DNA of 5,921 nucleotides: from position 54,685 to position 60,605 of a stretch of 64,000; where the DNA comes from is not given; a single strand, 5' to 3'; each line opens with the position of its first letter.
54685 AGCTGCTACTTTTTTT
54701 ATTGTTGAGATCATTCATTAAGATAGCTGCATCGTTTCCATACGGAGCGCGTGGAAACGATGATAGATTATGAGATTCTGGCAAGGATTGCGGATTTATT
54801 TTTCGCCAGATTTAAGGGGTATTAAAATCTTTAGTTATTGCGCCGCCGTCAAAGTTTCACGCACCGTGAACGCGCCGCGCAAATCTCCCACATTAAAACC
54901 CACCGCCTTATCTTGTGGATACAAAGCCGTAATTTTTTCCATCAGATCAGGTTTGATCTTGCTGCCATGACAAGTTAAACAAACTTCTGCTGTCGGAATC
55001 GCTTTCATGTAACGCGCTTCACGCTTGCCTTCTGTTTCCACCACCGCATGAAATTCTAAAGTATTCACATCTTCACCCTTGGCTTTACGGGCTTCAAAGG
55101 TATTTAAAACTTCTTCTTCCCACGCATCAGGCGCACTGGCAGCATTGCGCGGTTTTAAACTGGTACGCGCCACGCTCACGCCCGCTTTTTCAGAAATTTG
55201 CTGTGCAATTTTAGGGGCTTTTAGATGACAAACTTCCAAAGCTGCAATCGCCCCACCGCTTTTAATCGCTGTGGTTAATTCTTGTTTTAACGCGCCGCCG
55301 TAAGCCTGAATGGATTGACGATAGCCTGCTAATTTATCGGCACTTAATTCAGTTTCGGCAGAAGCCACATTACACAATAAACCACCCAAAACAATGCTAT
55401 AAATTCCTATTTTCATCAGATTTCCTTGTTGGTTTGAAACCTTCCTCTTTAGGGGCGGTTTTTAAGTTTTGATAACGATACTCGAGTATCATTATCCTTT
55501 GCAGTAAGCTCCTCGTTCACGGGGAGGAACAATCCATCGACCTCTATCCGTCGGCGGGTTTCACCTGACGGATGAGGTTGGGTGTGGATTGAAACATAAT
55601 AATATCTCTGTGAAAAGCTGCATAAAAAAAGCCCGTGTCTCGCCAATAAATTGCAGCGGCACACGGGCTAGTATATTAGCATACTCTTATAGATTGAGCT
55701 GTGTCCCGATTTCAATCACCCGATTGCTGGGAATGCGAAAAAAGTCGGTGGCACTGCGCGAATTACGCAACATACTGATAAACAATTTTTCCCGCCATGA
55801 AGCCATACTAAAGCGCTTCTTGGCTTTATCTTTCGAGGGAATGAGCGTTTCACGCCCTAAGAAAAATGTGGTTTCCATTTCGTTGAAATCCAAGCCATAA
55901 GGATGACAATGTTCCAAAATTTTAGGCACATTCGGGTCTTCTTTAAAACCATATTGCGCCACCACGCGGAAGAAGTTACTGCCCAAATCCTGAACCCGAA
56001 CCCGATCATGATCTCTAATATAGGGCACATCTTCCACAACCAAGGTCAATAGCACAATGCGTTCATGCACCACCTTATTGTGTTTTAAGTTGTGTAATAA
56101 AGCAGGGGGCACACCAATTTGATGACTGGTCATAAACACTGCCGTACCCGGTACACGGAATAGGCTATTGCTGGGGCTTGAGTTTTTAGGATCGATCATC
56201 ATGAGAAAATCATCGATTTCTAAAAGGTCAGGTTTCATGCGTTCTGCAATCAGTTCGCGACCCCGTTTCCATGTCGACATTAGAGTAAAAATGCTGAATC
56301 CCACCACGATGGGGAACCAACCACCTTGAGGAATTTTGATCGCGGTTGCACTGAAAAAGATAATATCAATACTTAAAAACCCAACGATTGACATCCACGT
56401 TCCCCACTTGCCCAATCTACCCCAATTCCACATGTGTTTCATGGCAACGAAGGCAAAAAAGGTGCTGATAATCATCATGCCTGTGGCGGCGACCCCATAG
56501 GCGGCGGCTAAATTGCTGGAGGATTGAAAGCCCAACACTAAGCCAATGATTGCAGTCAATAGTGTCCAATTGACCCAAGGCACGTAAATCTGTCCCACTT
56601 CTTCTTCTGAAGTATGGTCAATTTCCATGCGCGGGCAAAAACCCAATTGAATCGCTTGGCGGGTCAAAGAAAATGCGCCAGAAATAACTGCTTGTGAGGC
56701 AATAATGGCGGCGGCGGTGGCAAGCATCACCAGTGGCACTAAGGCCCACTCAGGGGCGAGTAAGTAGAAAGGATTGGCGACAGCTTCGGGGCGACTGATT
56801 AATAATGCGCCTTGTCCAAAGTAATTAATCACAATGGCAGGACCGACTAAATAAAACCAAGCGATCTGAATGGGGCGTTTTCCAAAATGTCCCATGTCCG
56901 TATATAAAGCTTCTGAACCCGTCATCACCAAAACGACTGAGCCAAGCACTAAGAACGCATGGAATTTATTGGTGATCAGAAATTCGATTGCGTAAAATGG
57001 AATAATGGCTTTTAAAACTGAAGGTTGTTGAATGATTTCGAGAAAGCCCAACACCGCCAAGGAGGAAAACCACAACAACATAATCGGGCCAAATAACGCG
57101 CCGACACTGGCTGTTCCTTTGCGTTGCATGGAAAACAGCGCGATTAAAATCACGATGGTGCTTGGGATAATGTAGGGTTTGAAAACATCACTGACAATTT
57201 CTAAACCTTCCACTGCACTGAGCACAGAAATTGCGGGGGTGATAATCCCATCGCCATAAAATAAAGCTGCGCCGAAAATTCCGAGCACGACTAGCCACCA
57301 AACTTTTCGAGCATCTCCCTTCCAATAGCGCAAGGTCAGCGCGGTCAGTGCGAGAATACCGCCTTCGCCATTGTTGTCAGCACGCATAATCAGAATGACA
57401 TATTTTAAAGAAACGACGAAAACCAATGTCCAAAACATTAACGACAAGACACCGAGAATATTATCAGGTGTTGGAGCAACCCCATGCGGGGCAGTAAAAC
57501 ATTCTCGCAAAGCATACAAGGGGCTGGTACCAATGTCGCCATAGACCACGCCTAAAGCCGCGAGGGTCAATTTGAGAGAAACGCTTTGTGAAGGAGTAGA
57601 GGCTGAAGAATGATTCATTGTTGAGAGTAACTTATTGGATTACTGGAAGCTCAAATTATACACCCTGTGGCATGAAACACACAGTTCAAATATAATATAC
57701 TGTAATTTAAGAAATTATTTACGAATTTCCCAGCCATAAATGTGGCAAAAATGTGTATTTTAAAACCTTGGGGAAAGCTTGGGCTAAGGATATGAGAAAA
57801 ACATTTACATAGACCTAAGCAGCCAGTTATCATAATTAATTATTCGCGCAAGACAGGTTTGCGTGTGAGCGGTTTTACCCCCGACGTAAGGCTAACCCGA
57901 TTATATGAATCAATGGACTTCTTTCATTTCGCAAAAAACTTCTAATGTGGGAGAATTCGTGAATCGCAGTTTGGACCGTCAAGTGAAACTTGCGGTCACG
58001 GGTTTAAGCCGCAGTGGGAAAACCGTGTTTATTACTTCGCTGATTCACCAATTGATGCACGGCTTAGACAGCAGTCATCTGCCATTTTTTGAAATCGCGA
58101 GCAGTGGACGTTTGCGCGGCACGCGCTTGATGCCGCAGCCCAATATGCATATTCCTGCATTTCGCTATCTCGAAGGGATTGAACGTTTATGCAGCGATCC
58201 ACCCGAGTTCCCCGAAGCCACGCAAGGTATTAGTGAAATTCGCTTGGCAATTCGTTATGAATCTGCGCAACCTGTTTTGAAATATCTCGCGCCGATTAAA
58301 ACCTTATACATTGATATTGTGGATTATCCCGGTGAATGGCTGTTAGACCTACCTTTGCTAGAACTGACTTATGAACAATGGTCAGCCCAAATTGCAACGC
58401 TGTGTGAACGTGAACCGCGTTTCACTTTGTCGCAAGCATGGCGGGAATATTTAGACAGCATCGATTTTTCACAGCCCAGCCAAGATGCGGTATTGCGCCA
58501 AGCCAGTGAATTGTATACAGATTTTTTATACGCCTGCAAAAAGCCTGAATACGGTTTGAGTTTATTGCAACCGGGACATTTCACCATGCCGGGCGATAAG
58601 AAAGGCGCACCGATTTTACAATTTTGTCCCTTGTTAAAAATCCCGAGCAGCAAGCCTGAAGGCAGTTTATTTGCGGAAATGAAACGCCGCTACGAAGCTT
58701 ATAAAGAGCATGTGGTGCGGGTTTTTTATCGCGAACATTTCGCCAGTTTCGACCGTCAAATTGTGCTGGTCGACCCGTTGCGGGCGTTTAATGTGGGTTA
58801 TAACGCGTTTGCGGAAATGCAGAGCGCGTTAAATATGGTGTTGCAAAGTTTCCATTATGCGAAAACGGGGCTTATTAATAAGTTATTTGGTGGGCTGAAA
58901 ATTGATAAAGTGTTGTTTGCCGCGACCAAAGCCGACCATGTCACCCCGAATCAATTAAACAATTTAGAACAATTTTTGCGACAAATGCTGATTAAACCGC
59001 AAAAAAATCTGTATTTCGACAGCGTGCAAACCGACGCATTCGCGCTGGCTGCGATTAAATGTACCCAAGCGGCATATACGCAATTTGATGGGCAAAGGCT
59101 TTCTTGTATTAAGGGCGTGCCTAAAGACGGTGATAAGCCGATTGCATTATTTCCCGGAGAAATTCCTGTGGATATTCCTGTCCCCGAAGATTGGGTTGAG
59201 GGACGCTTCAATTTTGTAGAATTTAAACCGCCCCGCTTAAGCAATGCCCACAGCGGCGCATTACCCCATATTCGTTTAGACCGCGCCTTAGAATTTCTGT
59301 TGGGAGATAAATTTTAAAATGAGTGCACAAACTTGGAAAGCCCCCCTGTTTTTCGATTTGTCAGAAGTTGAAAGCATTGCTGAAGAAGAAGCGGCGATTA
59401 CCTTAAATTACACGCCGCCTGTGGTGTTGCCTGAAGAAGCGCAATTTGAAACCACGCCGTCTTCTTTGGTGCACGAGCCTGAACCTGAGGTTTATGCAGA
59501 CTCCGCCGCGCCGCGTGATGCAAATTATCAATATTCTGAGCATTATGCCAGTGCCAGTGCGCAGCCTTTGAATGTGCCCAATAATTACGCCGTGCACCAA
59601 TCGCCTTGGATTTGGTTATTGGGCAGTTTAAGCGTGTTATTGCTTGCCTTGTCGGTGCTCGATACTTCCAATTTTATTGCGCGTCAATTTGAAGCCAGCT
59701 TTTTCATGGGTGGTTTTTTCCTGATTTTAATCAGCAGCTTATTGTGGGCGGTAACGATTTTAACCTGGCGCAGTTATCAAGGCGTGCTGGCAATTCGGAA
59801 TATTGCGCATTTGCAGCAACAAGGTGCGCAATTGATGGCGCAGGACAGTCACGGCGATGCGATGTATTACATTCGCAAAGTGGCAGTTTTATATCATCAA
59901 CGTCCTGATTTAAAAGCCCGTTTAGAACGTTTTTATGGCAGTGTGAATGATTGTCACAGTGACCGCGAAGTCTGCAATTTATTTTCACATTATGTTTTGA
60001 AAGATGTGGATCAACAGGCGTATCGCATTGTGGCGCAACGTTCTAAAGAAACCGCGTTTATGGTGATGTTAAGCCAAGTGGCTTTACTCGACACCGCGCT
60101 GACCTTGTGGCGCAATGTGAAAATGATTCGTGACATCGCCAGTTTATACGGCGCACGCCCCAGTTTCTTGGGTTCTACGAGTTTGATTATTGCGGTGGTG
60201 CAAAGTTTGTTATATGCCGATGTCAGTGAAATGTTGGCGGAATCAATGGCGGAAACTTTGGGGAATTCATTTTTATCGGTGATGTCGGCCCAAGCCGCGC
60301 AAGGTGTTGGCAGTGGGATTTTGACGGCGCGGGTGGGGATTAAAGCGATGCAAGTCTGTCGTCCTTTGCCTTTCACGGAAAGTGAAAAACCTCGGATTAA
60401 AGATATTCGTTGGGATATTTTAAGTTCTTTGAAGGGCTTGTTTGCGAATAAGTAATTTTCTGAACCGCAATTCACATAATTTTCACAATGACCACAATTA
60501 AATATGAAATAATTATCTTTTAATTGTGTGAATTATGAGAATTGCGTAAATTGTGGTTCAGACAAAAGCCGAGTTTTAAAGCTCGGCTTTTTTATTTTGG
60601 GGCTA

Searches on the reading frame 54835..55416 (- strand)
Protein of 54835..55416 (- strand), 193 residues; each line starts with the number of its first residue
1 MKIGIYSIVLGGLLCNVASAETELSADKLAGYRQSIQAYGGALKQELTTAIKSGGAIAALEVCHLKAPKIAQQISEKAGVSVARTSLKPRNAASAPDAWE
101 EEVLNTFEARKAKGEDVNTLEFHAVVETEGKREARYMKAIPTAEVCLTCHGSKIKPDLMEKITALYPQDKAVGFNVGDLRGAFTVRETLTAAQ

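Call 54: search_protein_families(library=pfam, proteins=[window:54835-55416:-], max_evalue=0.0001)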
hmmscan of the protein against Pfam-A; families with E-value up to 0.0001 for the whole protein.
window:54835-55416:- (193 aa): 1 family
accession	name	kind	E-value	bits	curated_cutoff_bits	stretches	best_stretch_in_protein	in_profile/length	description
PF11845.13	Tll0287-like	-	1.4e-26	94.1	24.1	1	43-186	26-142/144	Tll0287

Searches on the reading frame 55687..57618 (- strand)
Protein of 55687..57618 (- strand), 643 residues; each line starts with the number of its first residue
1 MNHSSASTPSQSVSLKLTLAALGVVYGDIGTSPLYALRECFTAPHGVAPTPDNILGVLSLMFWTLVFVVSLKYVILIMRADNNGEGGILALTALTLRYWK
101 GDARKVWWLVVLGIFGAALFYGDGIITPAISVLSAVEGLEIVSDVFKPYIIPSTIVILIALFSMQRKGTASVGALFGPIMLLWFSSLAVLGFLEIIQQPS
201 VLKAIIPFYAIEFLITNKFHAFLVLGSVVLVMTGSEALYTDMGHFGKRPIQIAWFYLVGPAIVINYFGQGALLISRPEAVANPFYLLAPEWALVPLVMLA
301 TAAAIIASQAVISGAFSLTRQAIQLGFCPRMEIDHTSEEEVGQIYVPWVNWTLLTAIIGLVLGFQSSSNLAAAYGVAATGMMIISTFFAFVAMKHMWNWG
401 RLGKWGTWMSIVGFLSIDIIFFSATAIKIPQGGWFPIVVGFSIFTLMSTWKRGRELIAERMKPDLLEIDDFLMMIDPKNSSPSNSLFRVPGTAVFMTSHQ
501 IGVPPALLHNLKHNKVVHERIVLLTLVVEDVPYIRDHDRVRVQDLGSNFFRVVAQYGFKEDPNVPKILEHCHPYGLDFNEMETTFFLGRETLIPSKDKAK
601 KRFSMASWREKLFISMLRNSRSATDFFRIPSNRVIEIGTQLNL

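Call 54: search_protein_families(library=pfam, proteins=[window:55687-57618:-], max_evalue=0.0001)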
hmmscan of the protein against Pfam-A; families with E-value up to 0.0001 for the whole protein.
window:55687-57618:- (643 aa): 2 families
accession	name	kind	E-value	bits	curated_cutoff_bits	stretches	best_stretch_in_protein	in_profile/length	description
PF02705.21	K_trans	-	1.5e-184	614.2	24.8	1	17-472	1-452/454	K+ potassium transporter integral membrane domain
PF22776.1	K_trans_C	-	5.4e-54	182.5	24.8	1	490-643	1-151/151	K+ potassium transporter C-terminal domain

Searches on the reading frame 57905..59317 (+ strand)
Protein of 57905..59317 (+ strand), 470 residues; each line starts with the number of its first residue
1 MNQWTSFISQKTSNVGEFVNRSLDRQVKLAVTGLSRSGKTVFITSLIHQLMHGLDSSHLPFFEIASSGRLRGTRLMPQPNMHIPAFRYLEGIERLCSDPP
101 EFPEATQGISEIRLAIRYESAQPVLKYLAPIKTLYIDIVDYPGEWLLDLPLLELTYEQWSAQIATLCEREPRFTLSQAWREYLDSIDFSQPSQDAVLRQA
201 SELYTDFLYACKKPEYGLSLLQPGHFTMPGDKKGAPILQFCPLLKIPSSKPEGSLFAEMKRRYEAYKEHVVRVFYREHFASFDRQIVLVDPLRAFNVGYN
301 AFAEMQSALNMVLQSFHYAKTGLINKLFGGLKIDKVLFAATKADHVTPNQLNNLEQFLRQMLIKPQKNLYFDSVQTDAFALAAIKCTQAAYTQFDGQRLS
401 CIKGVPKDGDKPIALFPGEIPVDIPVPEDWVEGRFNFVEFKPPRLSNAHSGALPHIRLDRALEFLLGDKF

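Call 54: search_protein_families(library=pfam, proteins=[window:57905-59317:+], max_evalue=0.0001)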
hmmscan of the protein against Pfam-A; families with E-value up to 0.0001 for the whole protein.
window:57905-59317:+ (470 aa): 1 family
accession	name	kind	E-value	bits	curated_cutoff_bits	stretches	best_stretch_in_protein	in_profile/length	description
PF04317.18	DUF463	-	1.8e-164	548.3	25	1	27-470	1-443/443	YcjX-like family, DUF463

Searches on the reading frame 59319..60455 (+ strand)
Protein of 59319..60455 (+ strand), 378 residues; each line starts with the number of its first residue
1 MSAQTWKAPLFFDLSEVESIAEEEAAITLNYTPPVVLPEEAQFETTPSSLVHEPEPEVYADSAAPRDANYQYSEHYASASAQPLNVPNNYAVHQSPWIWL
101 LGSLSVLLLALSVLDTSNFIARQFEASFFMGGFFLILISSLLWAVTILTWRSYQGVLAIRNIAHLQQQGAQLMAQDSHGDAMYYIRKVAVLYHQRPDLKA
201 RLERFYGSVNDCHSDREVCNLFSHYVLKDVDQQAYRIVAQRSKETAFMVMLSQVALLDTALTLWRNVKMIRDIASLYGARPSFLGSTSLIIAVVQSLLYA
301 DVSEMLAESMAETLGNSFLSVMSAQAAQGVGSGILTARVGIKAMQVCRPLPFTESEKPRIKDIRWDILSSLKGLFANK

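Call 54: search_protein_families(library=pfam, proteins=[window:59319-60455:+], max_evalue=0.0001)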
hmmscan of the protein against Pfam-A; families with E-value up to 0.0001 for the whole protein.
window:59319-60455:+ (378 aa): 1 family
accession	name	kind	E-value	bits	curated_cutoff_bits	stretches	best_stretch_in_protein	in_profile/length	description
PF05128.17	DUF697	-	2e-39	135.4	27.7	1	213-372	1-161/162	Domain of unknown function (DUF697)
